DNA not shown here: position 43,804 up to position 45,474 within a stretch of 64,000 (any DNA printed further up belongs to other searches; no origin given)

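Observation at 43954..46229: HEAT-repeat-fused amino-methyltransferase with an overlapping PD-(D/E)xK-like gene: atypical RM-like or candidate novel system in an AT-rich island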

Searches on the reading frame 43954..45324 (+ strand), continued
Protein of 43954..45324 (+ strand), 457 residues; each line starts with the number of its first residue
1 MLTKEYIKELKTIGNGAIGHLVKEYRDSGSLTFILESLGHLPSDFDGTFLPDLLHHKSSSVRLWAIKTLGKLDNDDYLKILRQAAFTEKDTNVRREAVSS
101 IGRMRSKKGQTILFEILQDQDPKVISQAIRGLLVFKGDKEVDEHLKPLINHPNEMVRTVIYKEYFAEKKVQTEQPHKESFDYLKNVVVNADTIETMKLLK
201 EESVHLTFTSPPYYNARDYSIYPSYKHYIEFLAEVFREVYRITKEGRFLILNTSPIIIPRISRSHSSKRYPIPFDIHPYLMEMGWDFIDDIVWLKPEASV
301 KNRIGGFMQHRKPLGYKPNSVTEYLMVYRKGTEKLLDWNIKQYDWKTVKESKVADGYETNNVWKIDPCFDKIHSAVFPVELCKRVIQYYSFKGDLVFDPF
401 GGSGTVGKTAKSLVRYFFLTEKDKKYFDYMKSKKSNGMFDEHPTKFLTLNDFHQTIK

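Call 11: find_homologous_proteins(query=window:43954-45324:+, max_evalue=0.00001)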
Query window:43954-45324:+ (457 aa): 4350 proteins with E <= 0.00001 among 8000 candidates; the best 120 are listed.
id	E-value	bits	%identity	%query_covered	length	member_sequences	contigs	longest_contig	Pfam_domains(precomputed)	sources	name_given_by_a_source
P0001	0.0e+0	1051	100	100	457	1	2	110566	PF02985.29,PF13646.13,PF01555.25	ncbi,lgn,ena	-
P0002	1.9e-278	942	89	100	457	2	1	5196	PF02985.29,PF13646.13,PF01555.25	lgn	-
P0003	3.2e-267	905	85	100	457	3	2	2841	PF02985.29,PF13646.13,PF01555.25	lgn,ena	-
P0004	8.1e-267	903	86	100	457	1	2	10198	PF02985.29,PF13646.13,PF01555.25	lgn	-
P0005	2.7e-264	895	84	100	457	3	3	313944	PF02985.29,PF13646.13,PF01555.25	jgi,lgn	jgi:DNA modification methylase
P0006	1.2e-263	893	83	100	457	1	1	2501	PF02985.29,PF13646.13,PF01555.25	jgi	jgi:DNA modification methylase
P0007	1.3e-263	893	83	100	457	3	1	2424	PF02985.29,PF13646.13,PF01555.25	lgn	-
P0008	1.7e-262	889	83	100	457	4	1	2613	PF02985.29,PF13646.13,PF01555.25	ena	-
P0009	3.7e-261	885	83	100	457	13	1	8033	PF02985.29,PF13646.13,PF01555.25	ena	-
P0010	7.4e-261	884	83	100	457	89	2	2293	PF02985.29,PF03130.23,PF13646.13,PF01555.25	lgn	-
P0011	7.6e-261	884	83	100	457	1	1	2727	PF02985.29,PF13646.13,PF01555.25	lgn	-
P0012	1.4e-260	883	82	100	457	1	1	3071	PF02985.29,PF13646.13,PF01555.25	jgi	jgi:DNA modification methylase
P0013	3.3e-260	882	84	100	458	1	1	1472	PF02985.29,PF13646.13,PF01555.25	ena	-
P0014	1.3e-259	880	82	100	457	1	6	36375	PF02985.29,PF13646.13,PF01555.25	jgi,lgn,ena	-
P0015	8.7e-259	877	83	100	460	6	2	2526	PF02985.29,PF13646.13,PF01555.25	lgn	-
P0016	2.2e-258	876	82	100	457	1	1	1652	PF02985.29,PF13646.13,PF01555.25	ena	-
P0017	1.3e-257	873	82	100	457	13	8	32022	PF02985.29,PF13646.13,PF01555.25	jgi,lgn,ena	-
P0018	2.1e-257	872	81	100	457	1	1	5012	PF02985.29,PF13646.13,PF01555.25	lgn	-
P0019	2.7e-257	872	81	100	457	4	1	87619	PF02985.29,PF03130.23,PF13646.13,PF01555.25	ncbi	-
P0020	3.8e-257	872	82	100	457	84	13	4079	PF02985.29,PF13646.13,PF01555.25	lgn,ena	-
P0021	5.5e-257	871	82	100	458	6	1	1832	PF02985.29,PF13646.13,PF01555.25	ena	-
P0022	4.4e-256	868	81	100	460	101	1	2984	PF02985.29,PF13646.13,PF01555.25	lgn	-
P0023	8.0e-256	867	81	100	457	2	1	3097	PF02985.29,PF13646.13,PF01555.25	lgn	-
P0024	1.3e-255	867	81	100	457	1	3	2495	PF02985.29,PF13646.13,PF01555.25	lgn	-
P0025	3.1e-255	865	80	100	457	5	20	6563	PF02985.29,PF13646.13,PF01555.25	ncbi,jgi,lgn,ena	-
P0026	4.1e-255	865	81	100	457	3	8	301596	PF02985.29,PF13646.13,PF01555.25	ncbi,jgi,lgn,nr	ncbi:MAG: HEAT repeat domain-containing protein [Bacteroidetes bacterium]|nr:HEAT repeat domain-cont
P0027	3.5e-254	862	81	100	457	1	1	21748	PF02985.29,PF13646.13,PF01555.25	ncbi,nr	ncbi:HEAT repeat domain-containing protein [bacterium]|nr:HEAT repeat domain-containing protein [bac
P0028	4.7e-254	861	81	100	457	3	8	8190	PF02985.29,PF03130.23,PF13646.13,PF01555.25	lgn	-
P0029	5.7e-254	861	81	100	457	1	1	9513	PF02985.29,PF13646.13,PF01555.25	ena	-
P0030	6.1e-254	861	81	100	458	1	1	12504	PF02985.29,PF13646.13,PF01555.25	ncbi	-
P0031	8.5e-254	861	81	100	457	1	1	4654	PF02985.29,PF13646.13,PF01555.25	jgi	jgi:DNA modification methylase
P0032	3.1e-253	859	80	100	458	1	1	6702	PF02985.29,PF13646.13,PF01555.25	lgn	-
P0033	6.3e-253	858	79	100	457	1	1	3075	PF02985.29,PF13646.13,PF01555.25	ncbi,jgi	jgi:DNA modification methylase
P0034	8.6e-253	857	80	100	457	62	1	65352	PF02985.29,PF03130.23,PF13646.13,PF01555.25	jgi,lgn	jgi:DNA modification methylase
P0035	9.5e-253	857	81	100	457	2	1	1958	PF02985.29,PF13646.13,PF01555.25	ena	-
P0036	2.3e-252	856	80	100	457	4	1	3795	PF02985.29,PF03130.23,PF13646.13,PF01555.25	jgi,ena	-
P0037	3.0e-252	855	81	100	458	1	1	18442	PF02985.29,PF13646.13,PF01555.25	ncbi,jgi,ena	ncbi:MAG: DNA methyltransferase [Melioribacteraceae bacterium]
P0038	3.0e-252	855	80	100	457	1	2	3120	PF02985.29,PF03130.23,PF13646.13,PF01555.25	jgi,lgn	jgi:DNA modification methylase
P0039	4.6e-252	855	81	100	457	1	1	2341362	PF02985.29,PF13646.13,PF01555.25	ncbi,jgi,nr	ncbi:MAG: HEAT repeat domain-containing protein [Sphingobacteriales bacterium]|jgi:DNA modification 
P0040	2.4e-251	852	80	100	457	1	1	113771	PF02985.29,PF13646.13,PF01555.25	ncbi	-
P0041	8.8e-251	851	80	100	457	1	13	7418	PF02985.29,PF13646.13,PF01555.25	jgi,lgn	jgi:DNA modification methylase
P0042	1.1e-250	850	79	100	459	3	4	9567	PF02985.29,PF13646.13,PF01555.25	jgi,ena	-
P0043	1.3e-250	850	79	100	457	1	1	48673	PF02985.29,PF03130.23,PF13646.13,PF01555.25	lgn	-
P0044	1.9e-250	849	81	100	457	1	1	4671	PF02985.29,PF13646.13,PF01555.25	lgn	-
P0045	4.6e-250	848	79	100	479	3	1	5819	PF02985.29,PF03130.23,PF13646.13,PF01555.25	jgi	-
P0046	5.5e-250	848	80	100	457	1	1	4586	PF02985.29,PF13646.13,PF01555.25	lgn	-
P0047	5.7e-250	848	79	100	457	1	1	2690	PF02985.29,PF13646.13,PF01555.25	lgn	-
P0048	5.8e-250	848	79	100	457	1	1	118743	PF02985.29,PF03130.23,PF13646.13,PF01555.25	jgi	-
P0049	7.4e-250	848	79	100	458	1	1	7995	PF02985.29,PF13646.13,PF01555.25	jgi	jgi:DNA modification methylase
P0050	8.4e-250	847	79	100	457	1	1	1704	PF02985.29,PF13646.13,PF01555.25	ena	-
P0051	1.3e-249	847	79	100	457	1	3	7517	PF02985.29,PF13646.13,PF01555.25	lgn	-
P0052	2.5e-249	846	79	100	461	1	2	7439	PF02985.29,PF13646.13,PF01555.25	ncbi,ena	-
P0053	3.7e-249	845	79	100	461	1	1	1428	PF02985.29,PF13646.13,PF01555.25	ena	-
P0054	6.2e-249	845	79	100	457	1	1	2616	PF02985.29,PF03130.23,PF13646.13,PF01555.25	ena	-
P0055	6.3e-249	844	78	100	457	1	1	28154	PF02985.29,PF13646.13,PF01555.25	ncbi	ncbi:MAG: DNA methyltransferase [Bacteroidota bacterium]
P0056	6.4e-249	844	78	100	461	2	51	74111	PF02985.29,PF13646.13,PF01555.25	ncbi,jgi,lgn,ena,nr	ncbi:MAG: hypothetical protein PWQ81_1231 [Bacteroidota bacterium]|jgi:DNA modification methylase|nr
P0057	9.6e-249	844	80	100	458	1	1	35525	PF02985.29,PF03130.23,PF13646.13,PF01555.25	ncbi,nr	ncbi:MAG: DNA methyltransferase [Ignavibacteria bacterium]|nr:DNA methyltransferase [Ignavibacteria 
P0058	1.2e-248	844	79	100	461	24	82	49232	PF02985.29,PF13646.13,PF01555.25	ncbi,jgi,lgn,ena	jgi:DNA modification methylase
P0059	1.8e-248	843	78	100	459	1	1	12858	PF02985.29,PF13646.13,PF01555.25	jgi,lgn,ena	-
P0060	1.9e-248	843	79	100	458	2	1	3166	PF02985.29,PF13646.13,PF01555.25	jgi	-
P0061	2.0e-248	843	80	100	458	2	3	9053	PF02985.29,PF13646.13,PF01555.25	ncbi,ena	-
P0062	2.5e-248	842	79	100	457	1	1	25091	PF02985.29,PF13646.13,PF01555.25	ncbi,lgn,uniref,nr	ncbi:MAG: DNA methyltransferase [Ignavibacterium album]|uniref:DNA methyltransferase n=1 Tax=Ignavib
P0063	1.3e-247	840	78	100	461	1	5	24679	PF02985.29,PF13646.13,PF01555.25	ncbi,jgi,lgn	jgi:DNA modification methylase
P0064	1.5e-247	840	80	100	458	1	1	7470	PF02985.29,PF13646.13,PF01555.25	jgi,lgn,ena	-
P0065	2.9e-247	839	78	99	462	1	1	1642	PF02985.29,PF13646.13,PF01555.25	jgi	jgi:DNA modification methylase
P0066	4.0e-247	839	78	100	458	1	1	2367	PF02985.29,PF13646.13,PF01555.25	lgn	-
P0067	4.7e-247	838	79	100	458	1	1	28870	PF02985.29,PF03130.23,PF13646.13,PF01555.25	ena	-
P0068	2.8e-246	836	78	100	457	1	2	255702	PF02985.29,PF13646.13,PF01555.25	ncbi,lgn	-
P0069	5.5e-246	835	77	100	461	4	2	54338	PF02985.29,PF03130.23,PF13646.13,PF01555.25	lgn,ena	-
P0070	1.9e-245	833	77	100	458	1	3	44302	PF02985.29,PF13646.13,PF01555.25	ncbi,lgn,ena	-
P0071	2.4e-245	833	78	100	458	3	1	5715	PF02985.29,PF13646.13,PF01555.25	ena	-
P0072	6.6e-245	831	77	100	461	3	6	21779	PF02985.29,PF13646.13,PF01555.25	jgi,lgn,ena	jgi:DNA modification methylase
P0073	8.5e-245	831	79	100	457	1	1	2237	PF02985.29,PF13646.13,PF01555.25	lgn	-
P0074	9.1e-245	831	77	100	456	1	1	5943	PF02985.29,PF13646.13,PF01555.25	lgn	-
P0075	2.2e-244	830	78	100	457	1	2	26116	PF02985.29,PF03130.23,PF13646.13,PF01555.25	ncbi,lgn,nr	ncbi:MAG: HEAT repeat domain-containing protein [Bacteroidetes bacterium]|nr:HEAT repeat domain-cont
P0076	4.4e-244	829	78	100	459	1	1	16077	PF02985.29,PF13646.13,PF01555.25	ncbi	-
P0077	4.9e-244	828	78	100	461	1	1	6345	PF02985.29,PF13646.13,PF01555.25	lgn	-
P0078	7.4e-244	828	77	100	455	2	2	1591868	PF02985.29,PF13646.13,PF01555.25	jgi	jgi:DNA modification methylase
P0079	1.7e-243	827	77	100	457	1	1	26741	PF02985.29,PF13646.13,PF01555.25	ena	-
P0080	2.4e-243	826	77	100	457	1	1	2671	PF02985.29,PF13646.13,PF01555.25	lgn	-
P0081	8.9e-243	824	77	100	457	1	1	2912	PF02985.29,PF13646.13,PF01555.25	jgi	jgi:DNA modification methylase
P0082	1.9e-242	823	78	100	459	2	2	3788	PF02985.29,PF13646.13,PF01555.25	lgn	-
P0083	2.7e-242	823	78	100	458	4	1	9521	PF02985.29,PF13646.13,PF01555.25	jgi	jgi:DNA modification methylase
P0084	2.7e-242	823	76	100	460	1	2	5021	PF02985.29,PF13646.13,PF01555.25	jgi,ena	-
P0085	4.1e-242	822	77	100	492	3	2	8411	PF02985.29,PF03130.23,PF13646.13,PF01555.25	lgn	-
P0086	1.0e-241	821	77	100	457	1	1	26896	PF02985.29,PF13646.13,PF01555.25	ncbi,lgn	-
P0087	1.3e-240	817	76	100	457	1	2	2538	PF02985.29,PF13646.13,PF01555.25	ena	-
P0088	2.3e-240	816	75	100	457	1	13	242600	PF02985.29,PF13646.13,PF01555.25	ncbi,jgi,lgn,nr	ncbi:MAG: HEAT repeat domain-containing protein [Paludibacteraceae bacterium]|jgi:DNA modification m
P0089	2.6e-240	816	75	100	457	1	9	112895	PF02985.29,PF13646.13,PF01555.25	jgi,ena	jgi:DNA modification methylase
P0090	2.8e-240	816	77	100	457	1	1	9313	PF02985.29,PF13646.13,PF01555.25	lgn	-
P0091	3.4e-239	812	76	100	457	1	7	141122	PF02985.29,PF13646.13,PF01555.25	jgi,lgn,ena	jgi:DNA modification methylase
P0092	6.8e-239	811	76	100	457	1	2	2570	PF02985.29,PF13646.13,PF01555.25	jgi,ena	-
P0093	9.0e-239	811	74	100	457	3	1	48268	PF02985.29,PF13646.13,PF01555.25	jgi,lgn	-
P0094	2.5e-238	810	75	100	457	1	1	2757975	PF02985.29,PF13646.13,PF01555.25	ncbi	-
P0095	9.7e-238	808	78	100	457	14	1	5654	PF02985.29,PF13646.13,PF01555.25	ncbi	-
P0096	1.1e-237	807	76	100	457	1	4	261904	PF02985.29,PF13646.13,PF01555.25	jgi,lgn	jgi:DNA modification methylase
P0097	1.1e-237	807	75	100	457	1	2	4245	PF02985.29,PF13646.13,PF01555.25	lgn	-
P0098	9.2e-237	804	78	95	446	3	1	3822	PF02985.29,PF13646.13,PF01555.25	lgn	-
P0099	1.1e-235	801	75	100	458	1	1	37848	PF02985.29,PF13646.13,PF01555.25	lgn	-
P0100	3.6e-235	799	78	100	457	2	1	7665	PF02985.29,PF13646.13,PF01555.25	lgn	-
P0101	2.0e-234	797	74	100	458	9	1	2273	PF02985.29,PF03130.23,PF13646.13,PF01555.25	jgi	-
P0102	2.1e-234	797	76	100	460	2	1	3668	PF13646.13,PF01555.25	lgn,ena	-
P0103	3.4e-234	796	75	100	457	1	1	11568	PF02985.29,PF13646.13,PF01555.25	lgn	-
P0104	5.3e-234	795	75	100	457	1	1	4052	PF02985.29,PF13646.13,PF01555.25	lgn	-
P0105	7.3e-234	795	76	100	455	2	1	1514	PF02985.29,PF13646.13,PF01555.25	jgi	jgi:DNA modification methylase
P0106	2.9e-233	793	74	100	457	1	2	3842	PF02985.29,PF13646.13,PF01555.25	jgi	jgi:DNA modification methylase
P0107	3.1e-233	793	77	100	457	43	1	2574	PF02985.29,PF13646.13,PF01555.25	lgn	-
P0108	3.8e-233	792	77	100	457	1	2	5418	PF02985.29,PF13646.13,PF01555.25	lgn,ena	-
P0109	2.1e-232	790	75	100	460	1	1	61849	PF02985.29,PF13646.13,PF01555.25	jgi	jgi:DNA modification methylase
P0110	2.4e-232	790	73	100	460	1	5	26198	PF13646.13,PF01555.25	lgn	-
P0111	3.6e-232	789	75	100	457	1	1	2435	PF02985.29,PF13646.13,PF01555.25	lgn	-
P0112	3.9e-232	789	74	100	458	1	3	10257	PF02985.29,PF13646.13,PF01555.25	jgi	jgi:DNA modification methylase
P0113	6.4e-231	785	75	100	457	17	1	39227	PF02985.29,PF13646.13,PF01555.25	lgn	-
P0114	1.6e-230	784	75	100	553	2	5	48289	PF02985.29,PF13646.13,PF01555.25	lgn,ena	-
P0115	9.3e-230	781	73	100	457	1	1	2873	PF02985.29,PF13646.13,PF01555.25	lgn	-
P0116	1.2e-229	781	73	100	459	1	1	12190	PF02985.29,PF03130.23,PF13646.13,PF01555.25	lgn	-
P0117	3.5e-229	779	73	100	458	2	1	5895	PF02985.29,PF13646.13,PF01555.25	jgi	jgi:DNA modification methylase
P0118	4.4e-229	779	75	100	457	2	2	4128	PF02985.29,PF03130.23,PF13646.13,PF01555.25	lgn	-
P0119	1.1e-228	778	72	100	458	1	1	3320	PF02985.29,PF03130.23,PF13646.13,PF01555.25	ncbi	-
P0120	1.5e-228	777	72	100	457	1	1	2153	PF02985.29,PF13646.13,PF01555.25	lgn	-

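Call 15: find_encoding_contigs(protein=P0001, flank=8000, max_places=3)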
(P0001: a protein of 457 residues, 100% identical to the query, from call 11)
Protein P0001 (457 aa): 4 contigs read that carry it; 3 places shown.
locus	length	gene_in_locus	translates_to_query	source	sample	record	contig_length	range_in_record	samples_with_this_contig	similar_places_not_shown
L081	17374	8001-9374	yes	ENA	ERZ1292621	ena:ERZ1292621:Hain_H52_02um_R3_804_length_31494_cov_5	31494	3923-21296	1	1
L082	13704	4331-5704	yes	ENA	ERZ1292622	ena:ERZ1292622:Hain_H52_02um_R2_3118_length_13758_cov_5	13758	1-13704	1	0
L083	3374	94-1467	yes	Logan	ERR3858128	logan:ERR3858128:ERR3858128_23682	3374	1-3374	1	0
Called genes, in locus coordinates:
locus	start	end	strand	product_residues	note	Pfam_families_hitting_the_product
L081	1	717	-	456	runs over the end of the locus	PF01663:Phosphodiest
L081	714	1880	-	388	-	-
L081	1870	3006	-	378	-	PF01761:DHQ_synthase, PF13685:Fe-ADH_2 (faint), PF24621:DHQS_C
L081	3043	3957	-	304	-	PF01040:UbiA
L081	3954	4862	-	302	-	PF01026:TatD_DNase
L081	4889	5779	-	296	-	PF28008:EboA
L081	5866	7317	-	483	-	PF01546:Peptidase_M20, PF07687:M20_dimer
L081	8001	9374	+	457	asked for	PF02985:HEAT (faint), PF13646:HEAT_2, PF01555:N6_N4_Mtase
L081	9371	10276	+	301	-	PF09516:RE_CfrBI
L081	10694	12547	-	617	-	PF18962:Por_Secre_tail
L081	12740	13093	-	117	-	PF05402:PqqD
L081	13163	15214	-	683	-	PF03169:OPT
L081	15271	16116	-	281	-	PF01619:Pro_dh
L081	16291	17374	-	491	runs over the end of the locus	PF01406:tRNA-synt_1e, PF01921:tRNA-synt_1f, PF00133:tRNA-synt_1 (weak), PF09334:tRNA-synt_1g (weak), PF09190:DALR_2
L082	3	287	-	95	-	?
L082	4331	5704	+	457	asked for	PF02985:HEAT (faint), PF13646:HEAT_2, PF01555:N6_N4_Mtase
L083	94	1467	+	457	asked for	PF02985:HEAT (faint), PF13646:HEAT_2, PF01555:N6_N4_Mtase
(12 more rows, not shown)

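Call 29: search_protein_representatives(protein=window:43954-45324:+)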
Query: 457 residues. Proteins with E-value up to 0.001 (for the whole library): 14550; up to 1e-10: 1970; up to 1e-30: 151. The best 150 are listed.
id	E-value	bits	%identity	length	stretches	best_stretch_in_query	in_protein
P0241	1.9e-158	544.6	59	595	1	19-428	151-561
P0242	1.3e-150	518.8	55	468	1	27-455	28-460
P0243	9.2e-148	509.3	52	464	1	26-454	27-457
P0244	5.7e-136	470.4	56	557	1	48-429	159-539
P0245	2.1e-113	396.0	56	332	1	135-449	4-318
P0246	8.5e-110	384.2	50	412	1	87-437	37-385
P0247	4.8e-109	381.7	50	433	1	59-438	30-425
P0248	5.4e-107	374.9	61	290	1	1-284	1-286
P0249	1.4e-106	373.6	62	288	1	180-428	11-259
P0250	3.8e-101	355.7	59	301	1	53-337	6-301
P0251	3.1e-99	349.4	68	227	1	171-386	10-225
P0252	3.1e-93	329.6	49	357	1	87-431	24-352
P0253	1.2e-92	327.7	54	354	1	175-433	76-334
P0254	5.6e-89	315.6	70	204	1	258-457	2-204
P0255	2.1e-88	313.7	53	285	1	185-439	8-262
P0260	1.6e-72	261.3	45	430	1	148-434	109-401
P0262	2.2e-71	257.6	40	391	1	63-431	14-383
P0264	3.3e-70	253.7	45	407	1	180-438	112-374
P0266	6.7e-69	249.4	48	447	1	181-430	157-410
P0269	1.5e-67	245.0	39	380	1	65-427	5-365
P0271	2.9e-67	244.0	45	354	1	167-431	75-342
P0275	3.7e-65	237.1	47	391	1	187-437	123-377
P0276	3.8e-65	237.0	46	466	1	183-433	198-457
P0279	2.6e-64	234.3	46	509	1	182-430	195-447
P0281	2.8e-63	230.9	45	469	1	199-429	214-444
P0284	2.6e-61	224.3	44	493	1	186-427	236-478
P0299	1.9e-50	188.6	41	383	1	178-435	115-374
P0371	4.1e-33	131.4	39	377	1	190-432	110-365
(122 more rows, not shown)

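Call 30: search_protein_families(library=pfam, proteins=[P0241, P0244, P0253, P0260, P0264, P0266, P0276, P0279, P0281, P0284], max_evalue=0.01)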
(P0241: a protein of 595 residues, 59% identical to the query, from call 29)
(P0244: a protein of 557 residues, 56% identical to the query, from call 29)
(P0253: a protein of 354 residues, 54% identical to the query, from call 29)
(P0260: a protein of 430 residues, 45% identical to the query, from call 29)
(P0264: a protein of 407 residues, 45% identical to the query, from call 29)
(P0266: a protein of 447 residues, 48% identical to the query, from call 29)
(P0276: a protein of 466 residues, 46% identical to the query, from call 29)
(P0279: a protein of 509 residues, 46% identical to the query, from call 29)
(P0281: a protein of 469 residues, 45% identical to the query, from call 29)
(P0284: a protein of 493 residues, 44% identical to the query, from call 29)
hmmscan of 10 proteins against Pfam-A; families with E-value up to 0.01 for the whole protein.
P0241 (595 aa): 6 families
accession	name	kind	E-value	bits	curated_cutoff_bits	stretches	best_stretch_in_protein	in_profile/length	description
PF01555.25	N6_N4_Mtase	-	8.1e-39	134.3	26.7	1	337-564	1-220/221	DNA methylase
PF13646.12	HEAT_2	-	7e-15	55.5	27.7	1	184-263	7-86/88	HEAT repeats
PF02985.28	HEAT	-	7.2e-07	29.3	23.5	1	181-206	4-29/31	HEAT repeat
PF03130.22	HEAT_PBS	-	3.2e-06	27.6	20.9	0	225-251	1-27/27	PBS lyase HEAT-like repeat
PF01602.26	Adaptin_N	-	0.0028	16.7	37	0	186-273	88-184/524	Adaptin N terminal region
PF13847.12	Methyltransf_31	-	0.0054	16.9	27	0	529-580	7-60/145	Methyltransferase domain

P0244 (557 aa): 4 families
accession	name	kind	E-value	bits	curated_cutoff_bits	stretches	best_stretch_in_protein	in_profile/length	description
PF01555.25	N6_N4_Mtase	-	3.6e-37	128.9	26.7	1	314-541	1-220/221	DNA methylase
PF13646.12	HEAT_2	-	2.8e-21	76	27.7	3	162-243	6-87/88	HEAT repeats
PF00717.28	Peptidase_S24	-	5.3e-12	45.9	23.3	1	7-105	1-91/116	Peptidase S24-like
PF02985.28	HEAT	-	0.0028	18.2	23.5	0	223-244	4-25/31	HEAT repeat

P0253 (354 aa): 3 families
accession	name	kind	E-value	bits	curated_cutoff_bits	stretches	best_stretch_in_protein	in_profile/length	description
PF01555.25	N6_N4_Mtase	-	3.5e-38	132.2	26.7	1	105-331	1-219/221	DNA methylase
PF03602.21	Cons_hypoth95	-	0.0024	18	24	0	267-335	22-84/182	Conserved hypothetical protein 95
PF02086.21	MethyltransfD12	-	0.0054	16.9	22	0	297-332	24-59/253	D12 class N6 adenine-specific DNA methyltransferase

P0260 (430 aa): 2 families
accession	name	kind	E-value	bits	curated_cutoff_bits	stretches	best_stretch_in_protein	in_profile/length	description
PF01555.25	N6_N4_Mtase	-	1.7e-40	139.8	26.7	1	169-395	1-217/221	DNA methylase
PF03602.21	Cons_hypoth95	-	4.1e-05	23.8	24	0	148-185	92-129/182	Conserved hypothetical protein 95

P0264 (407 aa): 4 families
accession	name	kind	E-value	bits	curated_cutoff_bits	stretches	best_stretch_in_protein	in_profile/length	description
PF01555.25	N6_N4_Mtase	-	1.8e-45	156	26.7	1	136-366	1-219/221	DNA methylase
PF01170.24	UPF0020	-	0.00064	19.9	22.3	0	307-348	6-48/197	RMKL-like, methyltransferase domain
PF03602.21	Cons_hypoth95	-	0.0014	18.8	24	0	327-372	40-86/182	Conserved hypothetical protein 95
PF02086.21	MethyltransfD12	-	0.0044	17.2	22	0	328-372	20-64/253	D12 class N6 adenine-specific DNA methyltransferase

P0266 (447 aa): 2 families
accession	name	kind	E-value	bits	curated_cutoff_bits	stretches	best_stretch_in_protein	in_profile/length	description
PF01555.25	N6_N4_Mtase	-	6.2e-40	137.9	26.7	1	180-410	1-219/221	DNA methylase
PF03602.21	Cons_hypoth95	-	2.8e-05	24.3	24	0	375-421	44-91/182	Conserved hypothetical protein 95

P0276 (466 aa): 3 families
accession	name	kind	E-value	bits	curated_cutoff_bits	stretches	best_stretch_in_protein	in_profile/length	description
PF01555.25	N6_N4_Mtase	-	1.6e-43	149.7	26.7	1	219-456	1-221/221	DNA methylase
PF03602.21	Cons_hypoth95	-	1.7e-08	34.8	24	1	384-463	16-89/182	Conserved hypothetical protein 95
PF05943.17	VipB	-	0.0012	18.4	27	1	132-191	15-74/301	EvpB/VC_A0108, tail sheath N-terminal domain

P0279 (509 aa): 1 family
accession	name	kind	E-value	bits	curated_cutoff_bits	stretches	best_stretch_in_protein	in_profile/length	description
PF01555.25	N6_N4_Mtase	-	2.4e-47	162.2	26.7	1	217-446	1-218/221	DNA methylase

P0281 (469 aa): 4 families
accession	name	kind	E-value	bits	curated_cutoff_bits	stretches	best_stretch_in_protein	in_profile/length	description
PF01555.25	N6_N4_Mtase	-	5.3e-45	154.5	26.7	1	219-445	1-219/221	DNA methylase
PF13180.12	PDZ_2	-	2e-10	41.2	27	1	122-196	2-75/80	PDZ domain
PF17820.7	PDZ_6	-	7e-09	35.7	27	1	135-190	1-54/54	PDZ domain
PF00595.29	PDZ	-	5e-06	27.2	23.2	1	117-188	8-80/81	PDZ domain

P0284 (493 aa): 2 families
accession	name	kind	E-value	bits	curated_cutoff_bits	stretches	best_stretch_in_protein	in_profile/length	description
PF01555.25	N6_N4_Mtase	-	5.7e-41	141.3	26.7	1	255-478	2-216/221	DNA methylase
PF02195.25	ParB_N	-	2.4e-05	24.8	26.3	1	19-100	12-85/95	ParB N-terminal domain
